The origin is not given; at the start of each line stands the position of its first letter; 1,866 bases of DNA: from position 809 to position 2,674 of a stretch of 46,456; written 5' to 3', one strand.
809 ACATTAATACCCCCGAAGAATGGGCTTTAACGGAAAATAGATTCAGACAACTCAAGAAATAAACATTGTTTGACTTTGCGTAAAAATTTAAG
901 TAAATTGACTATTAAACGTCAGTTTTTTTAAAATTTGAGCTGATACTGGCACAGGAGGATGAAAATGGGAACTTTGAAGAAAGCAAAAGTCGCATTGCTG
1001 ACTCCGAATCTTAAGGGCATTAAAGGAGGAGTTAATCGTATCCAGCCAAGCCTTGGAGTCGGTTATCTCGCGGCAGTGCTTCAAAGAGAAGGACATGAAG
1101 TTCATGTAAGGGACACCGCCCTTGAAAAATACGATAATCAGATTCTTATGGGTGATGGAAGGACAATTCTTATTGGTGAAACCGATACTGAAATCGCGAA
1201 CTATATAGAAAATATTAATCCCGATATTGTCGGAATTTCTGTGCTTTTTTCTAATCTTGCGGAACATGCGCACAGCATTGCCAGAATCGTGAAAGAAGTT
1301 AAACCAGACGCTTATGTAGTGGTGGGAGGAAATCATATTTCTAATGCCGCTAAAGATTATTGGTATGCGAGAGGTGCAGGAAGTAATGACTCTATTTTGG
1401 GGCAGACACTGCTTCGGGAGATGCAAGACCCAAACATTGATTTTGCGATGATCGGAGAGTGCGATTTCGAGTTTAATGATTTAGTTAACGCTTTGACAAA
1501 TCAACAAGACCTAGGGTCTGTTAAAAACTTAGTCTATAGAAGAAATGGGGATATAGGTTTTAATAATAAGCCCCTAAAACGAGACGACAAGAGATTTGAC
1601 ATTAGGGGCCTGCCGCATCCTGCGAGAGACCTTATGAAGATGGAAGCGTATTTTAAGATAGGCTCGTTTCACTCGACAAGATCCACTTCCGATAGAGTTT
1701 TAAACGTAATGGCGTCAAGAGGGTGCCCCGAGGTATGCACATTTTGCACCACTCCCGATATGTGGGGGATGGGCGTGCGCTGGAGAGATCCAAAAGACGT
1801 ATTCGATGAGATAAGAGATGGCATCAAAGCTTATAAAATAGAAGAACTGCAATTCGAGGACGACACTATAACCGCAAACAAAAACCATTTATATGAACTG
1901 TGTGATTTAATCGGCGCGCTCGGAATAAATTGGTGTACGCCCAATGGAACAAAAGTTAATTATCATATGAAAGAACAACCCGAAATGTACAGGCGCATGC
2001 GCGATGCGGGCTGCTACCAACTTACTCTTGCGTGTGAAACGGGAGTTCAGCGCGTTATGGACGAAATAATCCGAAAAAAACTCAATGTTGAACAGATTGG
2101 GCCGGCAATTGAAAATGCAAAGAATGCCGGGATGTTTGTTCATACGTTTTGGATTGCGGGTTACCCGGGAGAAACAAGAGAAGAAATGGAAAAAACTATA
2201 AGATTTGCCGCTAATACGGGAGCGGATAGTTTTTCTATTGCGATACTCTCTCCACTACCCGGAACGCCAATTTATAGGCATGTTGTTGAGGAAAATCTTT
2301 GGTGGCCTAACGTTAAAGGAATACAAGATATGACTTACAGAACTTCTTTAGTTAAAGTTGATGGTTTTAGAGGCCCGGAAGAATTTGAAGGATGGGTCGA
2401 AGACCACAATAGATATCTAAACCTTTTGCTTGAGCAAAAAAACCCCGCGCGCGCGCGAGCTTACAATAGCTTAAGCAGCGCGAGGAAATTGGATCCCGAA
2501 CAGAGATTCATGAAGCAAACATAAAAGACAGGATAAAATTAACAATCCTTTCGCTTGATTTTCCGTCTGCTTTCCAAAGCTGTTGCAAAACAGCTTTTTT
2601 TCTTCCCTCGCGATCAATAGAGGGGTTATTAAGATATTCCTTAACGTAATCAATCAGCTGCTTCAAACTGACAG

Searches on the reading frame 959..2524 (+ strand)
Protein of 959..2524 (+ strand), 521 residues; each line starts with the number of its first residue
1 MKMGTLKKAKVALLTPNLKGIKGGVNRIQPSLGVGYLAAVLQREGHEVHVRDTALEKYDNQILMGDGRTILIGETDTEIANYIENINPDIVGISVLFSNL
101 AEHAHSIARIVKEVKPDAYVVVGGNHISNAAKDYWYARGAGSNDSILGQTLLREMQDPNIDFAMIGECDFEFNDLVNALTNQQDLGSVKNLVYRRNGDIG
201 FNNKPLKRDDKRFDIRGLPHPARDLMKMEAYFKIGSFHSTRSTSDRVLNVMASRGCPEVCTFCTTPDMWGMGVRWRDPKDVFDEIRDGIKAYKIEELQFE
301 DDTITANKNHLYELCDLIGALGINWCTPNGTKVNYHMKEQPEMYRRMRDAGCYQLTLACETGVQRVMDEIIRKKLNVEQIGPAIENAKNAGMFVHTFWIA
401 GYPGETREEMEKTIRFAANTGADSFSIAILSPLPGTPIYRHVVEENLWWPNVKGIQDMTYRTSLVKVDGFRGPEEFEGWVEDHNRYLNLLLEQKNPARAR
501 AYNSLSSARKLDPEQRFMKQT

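Call 6: search_protein_families(library=pfam, proteins=[window:959-2524:+], max_evalue=0.001)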
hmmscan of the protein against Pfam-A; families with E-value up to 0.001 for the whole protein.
window:959-2524:+ (521 aa): 2 families
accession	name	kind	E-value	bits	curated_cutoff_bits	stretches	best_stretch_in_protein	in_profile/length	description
PF04055.27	Radical_SAM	-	3.2e-18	66.9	29.5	1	253-417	4-166/166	Radical SAM superfamily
PF02310.24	B12-binding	-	4.3e-14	52.8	32.1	1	28-137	11-101/121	B12 binding domain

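Call 9: search_solved_structures(query=window:959-2524:+, max_evalue=0.01)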
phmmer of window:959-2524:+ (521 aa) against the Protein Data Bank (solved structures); distinct sequences matched with E-value up to 0.01: 5.
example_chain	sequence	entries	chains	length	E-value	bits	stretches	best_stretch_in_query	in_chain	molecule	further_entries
6fd2_B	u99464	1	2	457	3.1e-15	58.9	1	214-446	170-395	Putative apramycin biosynthetic oxidoreductase 4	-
9ccb_A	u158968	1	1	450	4.1e-12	48.6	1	248-439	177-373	Radical SAM core domain-containing protein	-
2qgq_A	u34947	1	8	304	2.1e-05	26.5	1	250-439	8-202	Protein TM_1862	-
4jc0_A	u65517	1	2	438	3.8e-05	25.7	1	250-439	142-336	Ribosomal protein S12 methylthiotransferase RimO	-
7kdx_A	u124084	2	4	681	0.00086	21.2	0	252-438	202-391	Methyltransferase TokK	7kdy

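Call 11: search_protein_families(library=ncbifam, proteins=[window:959-2524:+], max_evalue=0.001)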
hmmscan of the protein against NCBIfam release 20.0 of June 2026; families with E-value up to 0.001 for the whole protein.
window:959-2524:+ (521 aa): 28 families (the best 25 are shown)
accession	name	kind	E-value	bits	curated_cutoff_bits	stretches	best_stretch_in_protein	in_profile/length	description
NF038361.1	rSAM_Sden_1168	equivalog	1.1e-65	222.2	575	1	8-445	62-476/560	Sden_1168 family B12-binding radical SAM P-methyltransferase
TIGR03471.1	HpnJ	equivalog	1.2e-38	133.2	577.6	1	147-448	110-393/472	hopanoid biosynthesis associated radical SAM protein HpnJ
NF050148.1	rSAM_ApyD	equivalog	1.9e-34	119.1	750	2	247-442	199-393/645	RiPP biosynthesis radical SAM protein ApyD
TIGR02026.1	BchE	equivalog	7.1e-31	107.6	481.35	1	12-468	3-409/497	magnesium-protoporphyrin IX monomethyl ester anaerobic oxidative cyclase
TIGR04479.1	bcpD_PhpK_rSAM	subfamily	1.3e-28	99.6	600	1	78-441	101-430/504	PhpK family radical SAM P-methyltransferase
TIGR04385.1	B12_rSAM_cofa1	equivalog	5.4e-26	91.8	450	1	27-416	17-360/438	B12 lower ligand biosynthesis radical SAM protein BzaD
TIGR04014.1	B12_SAM_MJ_0865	equivalog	1.3e-22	80.2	360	1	160-446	90-362/434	methyl-coenzyme M reductase glutamine C-methyltransferase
TIGR04072.2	rSAM_ladder_B12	equivalog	2e-21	76.1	360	1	245-463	178-393/443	lipid biosynthesis B12-binding/radical SAM protein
TIGR04013.1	B12_SAM_MJ_1487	hypoth_equivalog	8e-20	71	251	2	158-286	90-190/382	TIGR04013 family B12-binding domain/radical SAM domain-containing protein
TIGR04367.1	HpnR_B12_rSAM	equivalog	4.5e-19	68.4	650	1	32-440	23-371/490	hopanoid C-3 methylase HpnR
NF033070.1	rSAM_AprD4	equivalog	1.1e-18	67.5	500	1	207-448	162-395/456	AprD4 family radical SAM diol-dehydratase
TIGR03975.1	rSAM_ocin_1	subfamily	1.3e-17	63.5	281.85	1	77-414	118-424/606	RiPP maturation radical SAM C-methyltransferase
NF033712.0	B12_rSAM_KedN5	subfamily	2.1e-14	52.7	700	1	57-409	36-359/624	KedN5 family methylcobalamin-dependent radical SAM C-methyltransferase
TIGR00089.1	TIGR00089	subfamily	2.6e-11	43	251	1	234-440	127-338/429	MiaB/RimO family radical SAM methylthiotransferase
TIGR04190.1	B12_SAM_Ta0216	equivalog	3.1e-11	42.5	500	1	73-286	65-264/554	TIGR04190 family B12-binding domain/radical SAM domain protein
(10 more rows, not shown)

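Call 24: find_homologous_proteins(query=window:959-2524:+, max_evalue=1e-10)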
Query window:959-2524:+ (521 aa): 976 proteins with E <= 1e-10 among 8000 candidates; the best 120 are listed.
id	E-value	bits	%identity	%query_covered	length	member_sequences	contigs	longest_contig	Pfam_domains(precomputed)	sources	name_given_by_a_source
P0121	0.0e+0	1104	90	100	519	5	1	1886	PF04055.28,PF02310.25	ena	-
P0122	3.2e-259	879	73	99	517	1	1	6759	PF04055.28,PF02310.25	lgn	-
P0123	3.5e-224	763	62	99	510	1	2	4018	PF04055.28,PF02310.25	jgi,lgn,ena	-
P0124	3.5e-218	743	61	99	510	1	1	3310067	PF04055.28,PF02310.25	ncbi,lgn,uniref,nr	ncbi:MAG: radical SAM protein [Candidatus Nitrohelix vancouverensis]|uniref:Radical SAM protein n=1 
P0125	9.6e-217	739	65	95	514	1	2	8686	PF04055.28,PF02310.25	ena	-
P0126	1.5e-214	732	64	95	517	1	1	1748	PF04055.28,PF02310.25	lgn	-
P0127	8.1e-212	723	61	98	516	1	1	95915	PF04055.28,PF02310.25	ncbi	-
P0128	3.6e-210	717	59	99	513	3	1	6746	PF04055.28,PF02310.25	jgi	jgi:radical SAM superfamily enzyme YgiQ (UPF0313 family)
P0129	2.5e-209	714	61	99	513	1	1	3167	PF04055.28,PF02310.25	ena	-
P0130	3.5e-209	714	61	97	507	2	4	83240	PF04055.28,PF02310.25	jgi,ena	-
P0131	1.9e-208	711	62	95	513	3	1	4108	PF04055.28,PF02310.25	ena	-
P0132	2.2e-205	701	61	98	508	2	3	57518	PF04055.28,PF02310.25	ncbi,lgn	-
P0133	3.4e-205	701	61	94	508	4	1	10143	PF04055.28,PF02310.25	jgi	jgi:radical SAM superfamily enzyme YgiQ (UPF0313 family)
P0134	3.4e-205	701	58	96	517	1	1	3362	PF04055.28,PF02310.25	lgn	-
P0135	4.2e-203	694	57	96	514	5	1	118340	PF04055.28,PF02310.25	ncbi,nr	ncbi:MAG: B12-binding domain-containing radical SAM protein [Candidatus Omnitrophica bacterium]|nr:B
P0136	6.7e-203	693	58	99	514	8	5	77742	PF04055.28,PF02310.25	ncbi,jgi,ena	-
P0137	6.5e-202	690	59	96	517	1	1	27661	PF04055.28,PF02310.25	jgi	jgi:anaerobic magnesium-protoporphyrin IX monomethyl ester cyclase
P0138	1.9e-199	682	59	97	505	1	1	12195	PF04055.28,PF02310.25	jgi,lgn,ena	-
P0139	9.8e-199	679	60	94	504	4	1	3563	PF04055.28,PF02310.25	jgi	-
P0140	1.5e-197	675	57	100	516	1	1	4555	PF04055.28,PF02310.25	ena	-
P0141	3.4e-197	674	57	96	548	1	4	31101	PF04055.28,PF02310.25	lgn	-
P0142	1.4e-196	672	58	99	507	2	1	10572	PF04055.28,PF02310.25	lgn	-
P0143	1.7e-194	665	59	95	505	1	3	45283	PF04055.28,PF02310.25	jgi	jgi:radical SAM superfamily enzyme YgiQ (UPF0313 family)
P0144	1.3e-193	662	58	95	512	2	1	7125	PF04055.28,PF02310.25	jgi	-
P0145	2.5e-193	661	57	96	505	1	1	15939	PF04055.28,PF02310.25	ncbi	-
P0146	2.8e-193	661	58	95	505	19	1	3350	PF04055.28,PF02310.25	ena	-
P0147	1.2e-192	659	55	97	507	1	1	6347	PF04055.28,PF02310.25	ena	-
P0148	4.2e-192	657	58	94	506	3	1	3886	PF04055.28,PF02310.25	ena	-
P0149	4.3e-190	651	57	98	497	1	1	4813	PF04055.28,PF02310.25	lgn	-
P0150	6.7e-190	650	58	95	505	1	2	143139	PF04055.28,PF02310.25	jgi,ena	jgi:radical SAM superfamily enzyme YgiQ (UPF0313 family)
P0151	1.8e-189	649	57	95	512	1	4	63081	PF04055.28,PF02310.25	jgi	-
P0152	2.4e-189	648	59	94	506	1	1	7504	PF04055.28,PF02310.25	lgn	-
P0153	4.5e-189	647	57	95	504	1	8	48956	PF04055.28,PF02310.25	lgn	-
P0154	2.3e-188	645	57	98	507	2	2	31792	PF04055.28,PF02310.25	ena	-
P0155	2.6e-186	638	58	97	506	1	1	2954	PF04055.28,PF02310.25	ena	-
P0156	4.5e-186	638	56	95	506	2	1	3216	PF04055.28,PF02310.25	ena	-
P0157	8.4e-186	637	56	94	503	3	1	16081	PF04055.28,PF02310.25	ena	-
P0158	4.8e-185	634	57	95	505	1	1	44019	PF04055.28,PF02310.25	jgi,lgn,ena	-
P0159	1.0e-183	630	57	95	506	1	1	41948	PF04055.28,PF02310.25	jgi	jgi:anaerobic magnesium-protoporphyrin IX monomethyl ester cyclase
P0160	2.9e-183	628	54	99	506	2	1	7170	PF04055.28,PF02310.25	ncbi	-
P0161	3.0e-183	628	55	95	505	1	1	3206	PF04055.28,PF02310.25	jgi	jgi:anaerobic magnesium-protoporphyrin IX monomethyl ester cyclase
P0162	9.5e-183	627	57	95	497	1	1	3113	PF04055.28,PF02310.25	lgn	-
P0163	4.5e-182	624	55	99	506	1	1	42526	PF04055.28,PF02310.25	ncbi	-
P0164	9.8e-182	623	57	94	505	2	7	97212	PF04055.28,PF02310.25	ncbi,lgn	-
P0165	2.1e-181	622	57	97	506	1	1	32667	PF04055.28,PF02310.25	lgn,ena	-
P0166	3.5e-181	621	56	95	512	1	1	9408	PF04055.28,PF02310.25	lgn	-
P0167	3.9e-181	621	56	95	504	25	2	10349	PF04055.28,PF02310.25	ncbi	-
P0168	6.1e-181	621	55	95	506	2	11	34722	PF04055.28,PF02310.25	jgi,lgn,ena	jgi:anaerobic magnesium-protoporphyrin IX monomethyl ester cyclase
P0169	6.8e-181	620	55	97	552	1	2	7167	PF04055.28,PF02310.25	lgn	-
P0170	2.7e-180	619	56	97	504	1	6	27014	PF04055.28,PF02310.25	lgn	-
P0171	7.4e-180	617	56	95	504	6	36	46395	PF04055.28,PF02310.25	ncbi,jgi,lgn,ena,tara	tara:strand:- start:239 stop:1753 length:1515 start_codon:yes stop_codon:yes gene_type:complete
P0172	2.4e-179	615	55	94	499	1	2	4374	PF04055.28,PF02310.25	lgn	-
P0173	2.9e-179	615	53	99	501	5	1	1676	PF04055.28,PF02310.25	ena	-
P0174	3.2e-179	615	55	99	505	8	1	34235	PF04055.28,PF02310.25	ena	-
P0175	3.6e-179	615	61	83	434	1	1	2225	PF04055.28,PF02310.25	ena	-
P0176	5.6e-179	614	54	99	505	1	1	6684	PF04055.28,PF02310.25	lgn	-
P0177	5.9e-179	614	55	95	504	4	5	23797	PF04055.28,PF02310.25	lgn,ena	-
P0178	1.2e-178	613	61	83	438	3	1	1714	PF04055.28,PF02310.25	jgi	jgi:magnesium-protoporphyrin IX monomethyl ester (oxidative) cyclase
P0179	1.3e-178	613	55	94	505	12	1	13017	PF04055.28,PF02310.25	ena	-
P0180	7.8e-178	610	55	95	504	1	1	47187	PF04055.28,PF02310.25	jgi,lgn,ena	-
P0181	1.9e-177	609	55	98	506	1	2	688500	PF04055.28,PF02310.25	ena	-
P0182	1.9e-177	609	57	94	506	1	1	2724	PF04055.28,PF02310.25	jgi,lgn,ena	-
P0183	2.2e-177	609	56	95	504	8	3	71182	PF04055.28,PF02310.25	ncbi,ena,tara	tara:strand:- start:15628 stop:17142 length:1515 start_codon:yes stop_codon:yes gene_type:complete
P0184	2.6e-177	609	55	95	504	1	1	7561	PF04055.28,PF02310.25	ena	-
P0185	3.0e-177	608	54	94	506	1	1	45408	PF04055.28,PF02310.25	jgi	-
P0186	3.6e-177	608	54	97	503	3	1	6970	PF04055.28,PF02310.25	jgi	jgi:radical SAM superfamily enzyme YgiQ (UPF0313 family)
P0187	3.9e-177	608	53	99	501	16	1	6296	PF04055.28,PF02310.25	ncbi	-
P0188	3.9e-177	608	55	95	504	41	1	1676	PF04055.28,PF02310.25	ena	-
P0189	4.2e-177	608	54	94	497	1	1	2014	PF04055.28,PF02310.25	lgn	-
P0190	4.2e-177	608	54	99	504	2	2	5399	PF04055.28,PF02310.25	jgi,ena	-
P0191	4.6e-177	608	53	99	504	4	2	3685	PF04055.28,PF02310.25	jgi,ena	-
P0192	4.8e-177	608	54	99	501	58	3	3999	PF04055.28,PF02310.25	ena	-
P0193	6.9e-177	607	55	97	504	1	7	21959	PF04055.28,PF02310.25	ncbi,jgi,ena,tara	tara:strand:+ start:391 stop:1905 length:1515 start_codon:yes stop_codon:yes gene_type:complete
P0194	1.0e-176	607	54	94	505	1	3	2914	PF04055.28,PF02310.25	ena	-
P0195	1.5e-176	606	55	95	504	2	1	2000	PF04055.28,PF02310.25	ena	-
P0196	1.6e-176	606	55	95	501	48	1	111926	PF04055.28,PF02310.25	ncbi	-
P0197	1.9e-176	606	54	95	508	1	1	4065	PF04055.28,PF02310.25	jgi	jgi:anaerobic magnesium-protoporphyrin IX monomethyl ester cyclase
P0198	2.3e-176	606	55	94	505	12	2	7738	PF04055.28,PF02310.25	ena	-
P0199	2.8e-176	605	55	95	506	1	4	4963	PF04055.28,PF02310.25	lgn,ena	-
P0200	3.6e-176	605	55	97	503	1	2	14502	PF04055.28,PF02310.25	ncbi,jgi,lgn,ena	-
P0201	5.5e-176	604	55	95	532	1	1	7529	PF04055.28,PF02310.25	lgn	-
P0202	5.9e-176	604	53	97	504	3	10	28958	PF04055.28,PF02310.25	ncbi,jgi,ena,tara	tara:strand:- start:224 stop:1738 length:1515 start_codon:yes stop_codon:yes gene_type:complete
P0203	6.1e-176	604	53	99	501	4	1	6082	PF04055.28,PF02310.25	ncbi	-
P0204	1.4e-175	603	53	97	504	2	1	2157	PF04055.28,PF02310.25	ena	-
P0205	1.6e-175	603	55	95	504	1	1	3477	PF04055.28,PF02310.25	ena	-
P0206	2.3e-175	602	52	99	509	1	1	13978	PF04055.28,PF02310.25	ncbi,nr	ncbi:MAG: radical SAM protein [Magnetococcales bacterium]|nr:radical SAM protein [Magnetococcales ba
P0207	2.3e-175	602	55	95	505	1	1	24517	PF04055.28,PF02310.25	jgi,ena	jgi:anaerobic magnesium-protoporphyrin IX monomethyl ester cyclase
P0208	2.3e-175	602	55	95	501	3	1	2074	PF04055.28,PF02310.25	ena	-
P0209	2.8e-175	602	54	97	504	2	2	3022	PF04055.28,PF02310.25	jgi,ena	-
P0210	2.8e-175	602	54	95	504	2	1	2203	PF04055.28,PF02310.25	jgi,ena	-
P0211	2.9e-175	602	55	99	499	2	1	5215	PF04055.28,PF02310.25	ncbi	-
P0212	3.2e-175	602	54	99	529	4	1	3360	PF04055.28,PF02310.25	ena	-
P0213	3.3e-175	602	53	95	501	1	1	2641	PF04055.28,PF02310.25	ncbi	-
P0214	3.7e-175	602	54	95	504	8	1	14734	PF04055.28,PF02310.25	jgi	jgi:anaerobic magnesium-protoporphyrin IX monomethyl ester cyclase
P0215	7.0e-175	601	55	95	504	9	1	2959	PF04055.28,PF02310.25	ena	-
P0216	8.7e-175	600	55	95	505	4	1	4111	PF04055.28,PF02310.25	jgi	jgi:radical SAM superfamily enzyme YgiQ (UPF0313 family)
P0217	1.7e-174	599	53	97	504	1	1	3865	PF04055.28,PF02310.25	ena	-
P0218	2.0e-174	599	55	95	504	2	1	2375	PF04055.28,PF02310.25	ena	-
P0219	2.8e-174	599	53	95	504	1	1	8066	PF04055.28,PF02310.25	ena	-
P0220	2.9e-174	599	54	97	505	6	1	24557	PF04055.28,PF02310.25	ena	-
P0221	4.3e-174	598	53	99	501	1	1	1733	PF04055.28,PF02310.25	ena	-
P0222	5.2e-174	598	54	94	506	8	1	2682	PF04055.28,PF02310.25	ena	-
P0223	6.3e-174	597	54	99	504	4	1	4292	PF04055.28,PF02310.25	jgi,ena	-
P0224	7.5e-174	597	54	95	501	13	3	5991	PF04055.28,PF02310.25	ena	-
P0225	8.2e-174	597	52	99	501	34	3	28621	PF04055.28,PF02310.25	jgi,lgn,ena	jgi:radical SAM superfamily enzyme YgiQ (UPF0313 family)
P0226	9.1e-174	597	54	95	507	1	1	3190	PF04055.28,PF02310.25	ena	-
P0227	9.8e-174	597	56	94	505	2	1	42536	PF04055.28,PF02310.25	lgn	-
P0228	1.3e-173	596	54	95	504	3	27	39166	PF04055.28,PF02310.25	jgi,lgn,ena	jgi:anaerobic magnesium-protoporphyrin IX monomethyl ester cyclase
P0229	1.3e-173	596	54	97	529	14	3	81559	PF04055.28,PF02310.25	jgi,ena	-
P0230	1.4e-173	596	54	95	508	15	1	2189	PF04055.28,PF02310.25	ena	-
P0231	1.7e-173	596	53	99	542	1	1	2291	PF04055.28,PF02310.25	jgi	-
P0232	2.0e-173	596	53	94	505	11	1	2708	PF04055.28,PF02310.25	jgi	-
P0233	2.6e-173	595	53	99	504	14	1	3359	PF04055.28,PF02310.25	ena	-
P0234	2.7e-173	595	55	95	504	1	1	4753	PF04055.28,PF02310.25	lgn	-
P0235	2.8e-173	595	53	95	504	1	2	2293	PF04055.28,PF02310.25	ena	-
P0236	2.8e-173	595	55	95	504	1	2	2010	PF04055.28,PF02310.25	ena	-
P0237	3.1e-173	595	53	97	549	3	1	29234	PF04055.28,PF02310.25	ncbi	ncbi:MAG: radical SAM protein [Nanoarchaeota archaeon]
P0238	4.2e-173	595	56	91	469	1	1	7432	PF04055.28,PF02310.25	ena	-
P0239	4.5e-173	595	52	99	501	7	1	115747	PF04055.28,PF02310.25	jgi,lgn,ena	jgi:radical SAM superfamily enzyme YgiQ (UPF0313 family)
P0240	6.7e-173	594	54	95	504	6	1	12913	PF04055.28,PF02310.25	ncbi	-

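Call 25: find_encoding_contigs(protein=P0124, flank=10000, max_places=1)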
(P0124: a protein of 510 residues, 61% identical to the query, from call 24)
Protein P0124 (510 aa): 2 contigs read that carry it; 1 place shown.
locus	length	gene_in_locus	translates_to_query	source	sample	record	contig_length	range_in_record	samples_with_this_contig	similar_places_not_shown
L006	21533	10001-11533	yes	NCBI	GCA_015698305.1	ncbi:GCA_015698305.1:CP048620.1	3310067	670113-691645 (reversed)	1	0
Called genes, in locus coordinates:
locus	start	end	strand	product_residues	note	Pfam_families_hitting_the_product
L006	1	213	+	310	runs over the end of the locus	PF00849:PseudoU_synth_2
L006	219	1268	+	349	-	PF01207:Dus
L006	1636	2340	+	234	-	PF08032:SpoU_sub_bind (weak), PF00588:SpoU_methylase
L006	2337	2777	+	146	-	PF09990:DUF2231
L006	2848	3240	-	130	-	PF09990:DUF2231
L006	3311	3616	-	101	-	PF02416:TatA_B_E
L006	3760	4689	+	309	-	PF06574:FAD_syn, PF01687:Flavokinase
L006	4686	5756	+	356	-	PF03706:LPG_synthase_TM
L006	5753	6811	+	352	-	PF03706:LPG_synthase_TM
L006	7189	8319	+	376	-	PF00266:Aminotran_5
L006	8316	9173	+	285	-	PF01066:CDP-OH_P_transf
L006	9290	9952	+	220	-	PF05711:TylF, PF13578:Methyltransf_24 (weak)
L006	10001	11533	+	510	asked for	PF02310:B12-binding, PF04055:Radical_SAM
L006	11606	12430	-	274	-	PF13649:Methyltransf_25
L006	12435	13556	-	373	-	PF02776:TPP_enzyme_N, PF02775:TPP_enzyme_C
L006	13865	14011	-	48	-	-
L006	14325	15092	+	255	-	-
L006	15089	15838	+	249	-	-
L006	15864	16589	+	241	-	-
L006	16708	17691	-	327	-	PF00805:Pentapeptide, PF13599:Pentapeptide_4 (faint), PF13576:Pentapeptide_3 (faint), PF00805:Pentapeptide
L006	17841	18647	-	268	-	PF02621:VitK2_biosynth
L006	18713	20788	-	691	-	PF03030:H_PPase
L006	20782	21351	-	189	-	PF01195:Pept_tRNA_hydro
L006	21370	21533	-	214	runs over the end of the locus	PF01386:Ribosomal_L25p, PF14693:Ribosomal_TL5_C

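Call 26: find_encoding_contigs(protein=P0171, flank=10000, max_places=2)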
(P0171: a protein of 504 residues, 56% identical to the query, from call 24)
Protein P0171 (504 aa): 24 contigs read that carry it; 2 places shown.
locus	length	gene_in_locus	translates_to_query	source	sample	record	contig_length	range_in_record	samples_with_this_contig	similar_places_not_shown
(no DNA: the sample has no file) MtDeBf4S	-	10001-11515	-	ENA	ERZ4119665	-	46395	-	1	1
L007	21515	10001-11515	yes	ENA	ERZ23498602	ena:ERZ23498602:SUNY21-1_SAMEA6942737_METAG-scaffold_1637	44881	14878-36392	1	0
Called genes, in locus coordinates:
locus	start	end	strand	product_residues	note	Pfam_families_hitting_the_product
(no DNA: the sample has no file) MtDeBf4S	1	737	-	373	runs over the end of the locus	PF02350:Epimerase_2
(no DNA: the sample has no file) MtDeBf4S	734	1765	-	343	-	PF03102:NeuB, PF08666:SAF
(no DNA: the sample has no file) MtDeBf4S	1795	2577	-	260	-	PF13578:Methyltransf_24 (weak)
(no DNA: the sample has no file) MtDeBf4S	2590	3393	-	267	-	PF00106:adh_short, PF01370:Epimerase (weak), PF08659:KR, PF01073:3Beta_HSD (weak), PF13561:adh_short_C2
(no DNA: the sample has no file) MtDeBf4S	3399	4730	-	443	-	PF00202:Aminotran_3, PF00155:Aminotran_1_2 (weak)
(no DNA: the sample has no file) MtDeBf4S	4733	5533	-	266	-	PF02348:CTP_transf_3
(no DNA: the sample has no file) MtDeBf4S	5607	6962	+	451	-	PF01467:CTP_transf_like, PF13714:PEP_mutase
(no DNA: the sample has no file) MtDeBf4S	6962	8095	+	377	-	PF02776:TPP_enzyme_N, PF02775:TPP_enzyme_C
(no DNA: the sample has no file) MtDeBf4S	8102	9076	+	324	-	PF00266:Aminotran_5 (weak)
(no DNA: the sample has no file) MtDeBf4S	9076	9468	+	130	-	PF01467:CTP_transf_like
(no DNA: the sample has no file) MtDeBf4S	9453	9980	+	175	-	PF01583:APS_kinase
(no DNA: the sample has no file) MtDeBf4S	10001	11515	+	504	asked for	PF02310:B12-binding, PF04055:Radical_SAM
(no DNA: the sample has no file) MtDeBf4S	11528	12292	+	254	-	PF05721:PhyH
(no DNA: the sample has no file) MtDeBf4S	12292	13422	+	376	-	-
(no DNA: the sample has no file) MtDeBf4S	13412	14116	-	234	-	PF02348:CTP_transf_3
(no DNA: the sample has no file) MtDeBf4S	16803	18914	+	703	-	PF02310:B12-binding, PF04055:Radical_SAM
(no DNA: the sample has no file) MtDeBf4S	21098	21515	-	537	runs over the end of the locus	PF02310:B12-binding (weak), PF04055:Radical_SAM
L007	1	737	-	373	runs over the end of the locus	PF02350:Epimerase_2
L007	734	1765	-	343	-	PF03102:NeuB, PF08666:SAF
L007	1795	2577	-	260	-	PF13578:Methyltransf_24 (weak)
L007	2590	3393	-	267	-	PF00106:adh_short, PF01370:Epimerase (weak), PF08659:KR, PF01073:3Beta_HSD (weak), PF13561:adh_short_C2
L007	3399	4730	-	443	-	PF00202:Aminotran_3, PF00155:Aminotran_1_2 (weak)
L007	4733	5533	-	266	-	PF02348:CTP_transf_3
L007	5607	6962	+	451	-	PF01467:CTP_transf_like, PF13714:PEP_mutase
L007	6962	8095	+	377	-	PF02776:TPP_enzyme_N, PF02775:TPP_enzyme_C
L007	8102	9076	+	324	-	PF00266:Aminotran_5 (weak)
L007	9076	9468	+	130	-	PF01467:CTP_transf_like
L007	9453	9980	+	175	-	PF01583:APS_kinase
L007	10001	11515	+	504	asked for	PF02310:B12-binding, PF04055:Radical_SAM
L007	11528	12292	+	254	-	PF05721:PhyH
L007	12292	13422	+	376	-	-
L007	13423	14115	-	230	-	PF02348:CTP_transf_3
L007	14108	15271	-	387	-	PF01041:DegT_DnrJ_EryC1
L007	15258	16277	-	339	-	PF00106:adh_short (faint), PF01073:3Beta_HSD, PF01370:Epimerase, PF02719:Polysacc_synt_2, PF04321:RmlD_sub_bind, PF07993:NAD_binding_4 (weak), PF13460:NAD_binding_10 (weak), PF16363:GDP_Man_Dehyd, +1 more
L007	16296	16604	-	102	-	PF02002:TFIIE_alpha (weak), PF13412:HTH_24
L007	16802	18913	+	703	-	PF02310:B12-binding, PF04055:Radical_SAM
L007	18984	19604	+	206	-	PF13489:Methyltransf_23, PF13847:Methyltransf_31 (weak), PF08241:Methyltransf_11 (weak), PF08242:Methyltransf_12 (weak), PF13649:Methyltransf_25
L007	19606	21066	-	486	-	PF00501:AMP-binding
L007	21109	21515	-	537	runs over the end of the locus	PF02310:B12-binding (weak), PF04055:Radical_SAM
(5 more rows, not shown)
